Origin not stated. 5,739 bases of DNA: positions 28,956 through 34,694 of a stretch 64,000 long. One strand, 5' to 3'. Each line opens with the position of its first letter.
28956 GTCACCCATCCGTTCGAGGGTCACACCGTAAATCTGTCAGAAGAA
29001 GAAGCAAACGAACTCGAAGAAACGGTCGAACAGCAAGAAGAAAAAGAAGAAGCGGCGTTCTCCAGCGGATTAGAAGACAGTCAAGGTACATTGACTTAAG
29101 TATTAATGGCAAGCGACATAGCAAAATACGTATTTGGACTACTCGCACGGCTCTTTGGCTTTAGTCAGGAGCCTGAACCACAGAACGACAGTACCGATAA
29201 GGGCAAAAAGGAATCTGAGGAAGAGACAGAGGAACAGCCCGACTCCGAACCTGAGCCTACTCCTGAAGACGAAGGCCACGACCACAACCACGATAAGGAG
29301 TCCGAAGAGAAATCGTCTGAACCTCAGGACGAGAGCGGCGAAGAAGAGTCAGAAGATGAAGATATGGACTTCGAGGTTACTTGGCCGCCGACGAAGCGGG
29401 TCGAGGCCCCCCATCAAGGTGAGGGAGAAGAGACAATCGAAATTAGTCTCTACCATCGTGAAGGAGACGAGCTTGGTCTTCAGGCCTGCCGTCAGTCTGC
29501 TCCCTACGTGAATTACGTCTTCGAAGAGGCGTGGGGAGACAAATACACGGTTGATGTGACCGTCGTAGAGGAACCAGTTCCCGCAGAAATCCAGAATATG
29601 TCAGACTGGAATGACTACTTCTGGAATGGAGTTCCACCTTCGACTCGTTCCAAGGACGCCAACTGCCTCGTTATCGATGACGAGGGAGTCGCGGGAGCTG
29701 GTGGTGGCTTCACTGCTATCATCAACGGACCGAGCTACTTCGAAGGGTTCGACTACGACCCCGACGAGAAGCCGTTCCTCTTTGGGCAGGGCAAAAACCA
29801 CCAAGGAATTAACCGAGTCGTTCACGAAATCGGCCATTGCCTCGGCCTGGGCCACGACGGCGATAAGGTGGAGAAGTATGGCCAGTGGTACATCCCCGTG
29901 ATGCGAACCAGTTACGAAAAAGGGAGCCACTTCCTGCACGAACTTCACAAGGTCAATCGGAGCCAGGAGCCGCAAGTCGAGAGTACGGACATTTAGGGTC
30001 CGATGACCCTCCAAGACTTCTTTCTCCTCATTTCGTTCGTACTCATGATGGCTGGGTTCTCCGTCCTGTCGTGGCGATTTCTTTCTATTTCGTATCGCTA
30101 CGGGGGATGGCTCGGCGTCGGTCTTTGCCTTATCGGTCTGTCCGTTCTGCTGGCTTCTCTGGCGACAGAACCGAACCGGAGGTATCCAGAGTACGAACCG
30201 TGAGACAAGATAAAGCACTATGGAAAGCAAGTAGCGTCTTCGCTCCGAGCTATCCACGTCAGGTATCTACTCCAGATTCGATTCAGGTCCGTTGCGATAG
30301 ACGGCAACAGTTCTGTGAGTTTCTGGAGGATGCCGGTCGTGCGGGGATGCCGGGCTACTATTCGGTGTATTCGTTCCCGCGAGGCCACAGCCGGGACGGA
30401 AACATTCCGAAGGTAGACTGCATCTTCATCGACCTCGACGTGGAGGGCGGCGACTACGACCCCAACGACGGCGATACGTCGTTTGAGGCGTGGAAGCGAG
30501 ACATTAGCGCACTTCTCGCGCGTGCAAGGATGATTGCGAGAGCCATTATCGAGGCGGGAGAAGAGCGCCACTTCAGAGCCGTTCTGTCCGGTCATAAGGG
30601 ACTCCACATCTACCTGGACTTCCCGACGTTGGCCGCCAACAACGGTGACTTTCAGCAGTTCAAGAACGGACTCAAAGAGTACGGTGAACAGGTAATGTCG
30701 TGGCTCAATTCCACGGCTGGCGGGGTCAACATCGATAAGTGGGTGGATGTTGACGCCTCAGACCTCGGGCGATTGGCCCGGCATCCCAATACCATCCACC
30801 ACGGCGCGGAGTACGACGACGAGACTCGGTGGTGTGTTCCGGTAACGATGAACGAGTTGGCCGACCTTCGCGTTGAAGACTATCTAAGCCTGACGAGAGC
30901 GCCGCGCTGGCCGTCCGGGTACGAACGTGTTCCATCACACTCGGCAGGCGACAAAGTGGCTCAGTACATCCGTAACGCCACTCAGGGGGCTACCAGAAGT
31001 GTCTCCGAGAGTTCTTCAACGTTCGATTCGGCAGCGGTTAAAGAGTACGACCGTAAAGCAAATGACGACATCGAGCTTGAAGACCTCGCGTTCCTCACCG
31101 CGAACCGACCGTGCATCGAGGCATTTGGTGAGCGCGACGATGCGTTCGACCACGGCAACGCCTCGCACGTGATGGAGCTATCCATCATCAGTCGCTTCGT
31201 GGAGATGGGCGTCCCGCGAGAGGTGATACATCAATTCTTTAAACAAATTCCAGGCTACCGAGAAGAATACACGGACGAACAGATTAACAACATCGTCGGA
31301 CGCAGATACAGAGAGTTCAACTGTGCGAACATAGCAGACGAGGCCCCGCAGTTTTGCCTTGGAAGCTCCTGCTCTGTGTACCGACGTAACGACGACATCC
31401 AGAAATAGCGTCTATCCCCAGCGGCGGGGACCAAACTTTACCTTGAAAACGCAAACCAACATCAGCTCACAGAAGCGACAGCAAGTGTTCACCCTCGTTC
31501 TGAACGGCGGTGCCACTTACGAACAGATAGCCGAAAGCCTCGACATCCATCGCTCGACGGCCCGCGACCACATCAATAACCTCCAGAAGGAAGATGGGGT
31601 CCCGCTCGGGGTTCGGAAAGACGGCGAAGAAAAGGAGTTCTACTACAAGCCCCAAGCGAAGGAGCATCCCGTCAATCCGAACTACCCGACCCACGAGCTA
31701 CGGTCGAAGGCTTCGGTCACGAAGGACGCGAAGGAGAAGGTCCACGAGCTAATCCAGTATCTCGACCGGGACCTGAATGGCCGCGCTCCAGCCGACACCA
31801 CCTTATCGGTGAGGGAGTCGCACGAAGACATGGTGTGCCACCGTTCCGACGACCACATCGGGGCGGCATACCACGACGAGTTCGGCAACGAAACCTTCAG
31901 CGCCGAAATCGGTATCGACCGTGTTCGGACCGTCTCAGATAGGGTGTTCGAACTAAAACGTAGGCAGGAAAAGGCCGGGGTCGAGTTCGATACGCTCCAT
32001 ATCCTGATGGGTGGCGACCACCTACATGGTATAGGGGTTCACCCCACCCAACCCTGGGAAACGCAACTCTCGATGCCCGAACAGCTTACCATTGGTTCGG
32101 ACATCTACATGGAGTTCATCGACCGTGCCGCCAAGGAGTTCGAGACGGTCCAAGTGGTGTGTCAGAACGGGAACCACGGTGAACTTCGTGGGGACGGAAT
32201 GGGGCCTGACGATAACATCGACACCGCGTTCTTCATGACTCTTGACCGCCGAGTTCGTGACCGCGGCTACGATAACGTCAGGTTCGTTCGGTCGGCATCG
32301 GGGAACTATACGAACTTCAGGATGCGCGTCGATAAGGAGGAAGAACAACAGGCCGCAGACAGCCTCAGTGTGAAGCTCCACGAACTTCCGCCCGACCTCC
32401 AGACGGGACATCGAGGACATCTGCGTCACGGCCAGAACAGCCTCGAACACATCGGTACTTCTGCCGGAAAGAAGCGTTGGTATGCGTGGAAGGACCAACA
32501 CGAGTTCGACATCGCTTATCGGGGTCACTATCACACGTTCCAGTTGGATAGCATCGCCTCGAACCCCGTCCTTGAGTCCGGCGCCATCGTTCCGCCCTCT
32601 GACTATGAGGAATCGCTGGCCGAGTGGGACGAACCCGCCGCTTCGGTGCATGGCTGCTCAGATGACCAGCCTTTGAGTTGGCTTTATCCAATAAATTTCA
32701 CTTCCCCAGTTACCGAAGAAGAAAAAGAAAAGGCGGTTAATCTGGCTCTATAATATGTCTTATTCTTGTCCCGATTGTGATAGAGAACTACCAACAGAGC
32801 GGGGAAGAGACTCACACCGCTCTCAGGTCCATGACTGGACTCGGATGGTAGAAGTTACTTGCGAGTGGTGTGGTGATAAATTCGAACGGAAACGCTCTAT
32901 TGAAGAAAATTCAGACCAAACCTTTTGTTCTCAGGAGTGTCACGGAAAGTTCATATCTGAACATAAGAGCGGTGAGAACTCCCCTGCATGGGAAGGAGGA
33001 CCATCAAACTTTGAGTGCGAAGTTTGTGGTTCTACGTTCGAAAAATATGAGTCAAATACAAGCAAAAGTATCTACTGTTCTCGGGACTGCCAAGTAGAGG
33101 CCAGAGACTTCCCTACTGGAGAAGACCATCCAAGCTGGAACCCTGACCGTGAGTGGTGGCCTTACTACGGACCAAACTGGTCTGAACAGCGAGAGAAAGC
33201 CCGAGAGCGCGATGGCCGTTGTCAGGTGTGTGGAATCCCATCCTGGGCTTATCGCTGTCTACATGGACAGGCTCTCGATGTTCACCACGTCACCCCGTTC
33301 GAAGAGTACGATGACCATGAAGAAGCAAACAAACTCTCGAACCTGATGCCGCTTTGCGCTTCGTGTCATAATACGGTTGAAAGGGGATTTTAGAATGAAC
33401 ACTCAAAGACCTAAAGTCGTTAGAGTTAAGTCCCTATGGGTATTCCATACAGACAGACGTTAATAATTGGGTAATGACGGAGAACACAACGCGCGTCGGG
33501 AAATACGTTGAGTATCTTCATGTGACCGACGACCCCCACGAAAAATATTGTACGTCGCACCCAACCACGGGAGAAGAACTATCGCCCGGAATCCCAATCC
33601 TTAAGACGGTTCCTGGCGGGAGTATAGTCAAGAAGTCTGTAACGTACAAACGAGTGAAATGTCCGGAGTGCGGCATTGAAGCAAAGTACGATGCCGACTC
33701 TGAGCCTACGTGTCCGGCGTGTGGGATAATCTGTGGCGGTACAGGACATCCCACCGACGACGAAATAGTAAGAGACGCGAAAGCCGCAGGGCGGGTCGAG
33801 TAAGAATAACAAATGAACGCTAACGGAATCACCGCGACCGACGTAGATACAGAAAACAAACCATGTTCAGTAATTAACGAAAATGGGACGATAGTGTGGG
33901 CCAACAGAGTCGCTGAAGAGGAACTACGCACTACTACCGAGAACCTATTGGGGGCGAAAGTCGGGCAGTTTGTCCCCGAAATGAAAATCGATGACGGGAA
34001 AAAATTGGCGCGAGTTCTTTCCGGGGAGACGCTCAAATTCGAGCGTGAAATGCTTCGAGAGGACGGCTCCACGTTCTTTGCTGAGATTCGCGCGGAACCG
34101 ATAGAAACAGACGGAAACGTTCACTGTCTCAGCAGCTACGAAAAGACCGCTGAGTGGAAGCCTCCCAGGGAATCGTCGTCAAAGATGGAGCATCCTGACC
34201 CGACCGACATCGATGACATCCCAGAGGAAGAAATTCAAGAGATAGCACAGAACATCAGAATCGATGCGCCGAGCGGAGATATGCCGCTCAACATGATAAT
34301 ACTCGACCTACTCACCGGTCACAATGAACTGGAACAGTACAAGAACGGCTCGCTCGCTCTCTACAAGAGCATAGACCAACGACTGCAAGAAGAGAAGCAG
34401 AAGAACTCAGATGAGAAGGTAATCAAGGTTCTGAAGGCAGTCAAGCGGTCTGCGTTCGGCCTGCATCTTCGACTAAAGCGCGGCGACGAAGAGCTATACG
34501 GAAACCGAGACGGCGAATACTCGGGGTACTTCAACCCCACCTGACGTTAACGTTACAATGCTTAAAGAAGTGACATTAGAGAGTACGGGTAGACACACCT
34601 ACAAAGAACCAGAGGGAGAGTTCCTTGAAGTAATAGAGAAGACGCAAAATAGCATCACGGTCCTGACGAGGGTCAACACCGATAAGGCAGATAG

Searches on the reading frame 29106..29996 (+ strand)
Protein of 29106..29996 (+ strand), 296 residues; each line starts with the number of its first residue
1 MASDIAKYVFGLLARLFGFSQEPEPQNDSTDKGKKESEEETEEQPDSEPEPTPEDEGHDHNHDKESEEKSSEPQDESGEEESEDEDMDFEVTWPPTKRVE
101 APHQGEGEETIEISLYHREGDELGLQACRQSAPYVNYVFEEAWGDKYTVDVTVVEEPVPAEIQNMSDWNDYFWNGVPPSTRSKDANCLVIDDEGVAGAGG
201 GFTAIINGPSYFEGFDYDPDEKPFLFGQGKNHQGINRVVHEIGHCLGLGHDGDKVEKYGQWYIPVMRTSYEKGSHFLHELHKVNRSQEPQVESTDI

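Call 76: search_protein_families(library=pfam, proteins=[window:29106-29996:+], max_evalue=0.01)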
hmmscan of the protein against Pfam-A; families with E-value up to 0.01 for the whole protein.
window:29106-29996:+ (296 aa): 2 families
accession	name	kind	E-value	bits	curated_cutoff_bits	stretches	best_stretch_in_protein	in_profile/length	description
PF00413.30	Peptidase_M10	-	0.0049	17.2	24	1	237-254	111-128/159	Matrixin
PF13582.12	Reprolysin_3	-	0.0097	16.9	22.4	0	227-251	98-123/123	Metallo-peptidase family M12B Reprolysin-like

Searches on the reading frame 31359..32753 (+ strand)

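Call 10: search_protein_families(library=pfam, proteins=[window:31359-32753:+])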
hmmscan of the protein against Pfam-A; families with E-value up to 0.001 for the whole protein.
window:31359-32753:+ (464 aa): 3 families
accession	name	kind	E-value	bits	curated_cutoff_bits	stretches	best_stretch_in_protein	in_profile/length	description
PF13384.12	HTH_23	-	1.4e-06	28.3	24.6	1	36-80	3-45/50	Homeodomain-like domain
PF12840.13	HTH_20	-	0.00018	21.8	27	1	49-77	16-44/51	Helix-turn-helix domain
PF08281.18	Sigma70_r4_2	-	0.00033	20.7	25.7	1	38-72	13-47/54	Sigma-70, region 4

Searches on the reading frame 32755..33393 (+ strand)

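Call 76: search_protein_families(library=pfam, proteins=[window:32755-33393:+], max_evalue=0.01)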
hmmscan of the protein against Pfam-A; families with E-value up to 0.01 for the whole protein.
window:32755-33393:+ (212 aa): 3 families
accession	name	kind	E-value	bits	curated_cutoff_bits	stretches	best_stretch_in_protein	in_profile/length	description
PF01844.29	HNH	-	2.8e-08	34.2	21.4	1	156-208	1-44/47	HNH endonuclease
PF13391.12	HNH_2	-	2.7e-05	24.4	21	1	156-206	1-56/66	HNH endonuclease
PF06467.20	zf-FCS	-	0.0038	17.5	22.4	1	34-66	5-39/39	MYM-type Zinc finger with FCS sequence motif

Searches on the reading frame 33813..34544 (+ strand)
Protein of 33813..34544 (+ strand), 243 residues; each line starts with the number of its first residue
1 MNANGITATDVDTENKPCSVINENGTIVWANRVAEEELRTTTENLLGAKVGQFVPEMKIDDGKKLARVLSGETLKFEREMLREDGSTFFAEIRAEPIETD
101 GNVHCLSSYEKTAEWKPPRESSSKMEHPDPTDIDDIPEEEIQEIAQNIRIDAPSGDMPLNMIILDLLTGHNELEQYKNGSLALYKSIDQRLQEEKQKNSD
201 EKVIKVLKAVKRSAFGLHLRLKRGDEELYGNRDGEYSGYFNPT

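Call 76: search_protein_families(library=pfam, proteins=[window:33813-34544:+], max_evalue=0.01)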
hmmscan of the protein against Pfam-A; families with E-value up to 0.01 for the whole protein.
window:33813-34544:+ (243 aa): 4 families
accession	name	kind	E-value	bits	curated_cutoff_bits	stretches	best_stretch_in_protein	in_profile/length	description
PF13426.13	PAS_9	-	1.5e-09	38.4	27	1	20-104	6-91/103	PAS domain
PF08448.16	PAS_4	-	1.4e-05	25.7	23.1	1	17-103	7-95/110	PAS fold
PF00989.32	PAS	-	5.5e-05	23.6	22.6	1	12-100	8-99/113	PAS fold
PF24309.1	IMEF_Flp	-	0.0073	16.6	27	0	182-238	51-108/135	IMEF cargo Flp protein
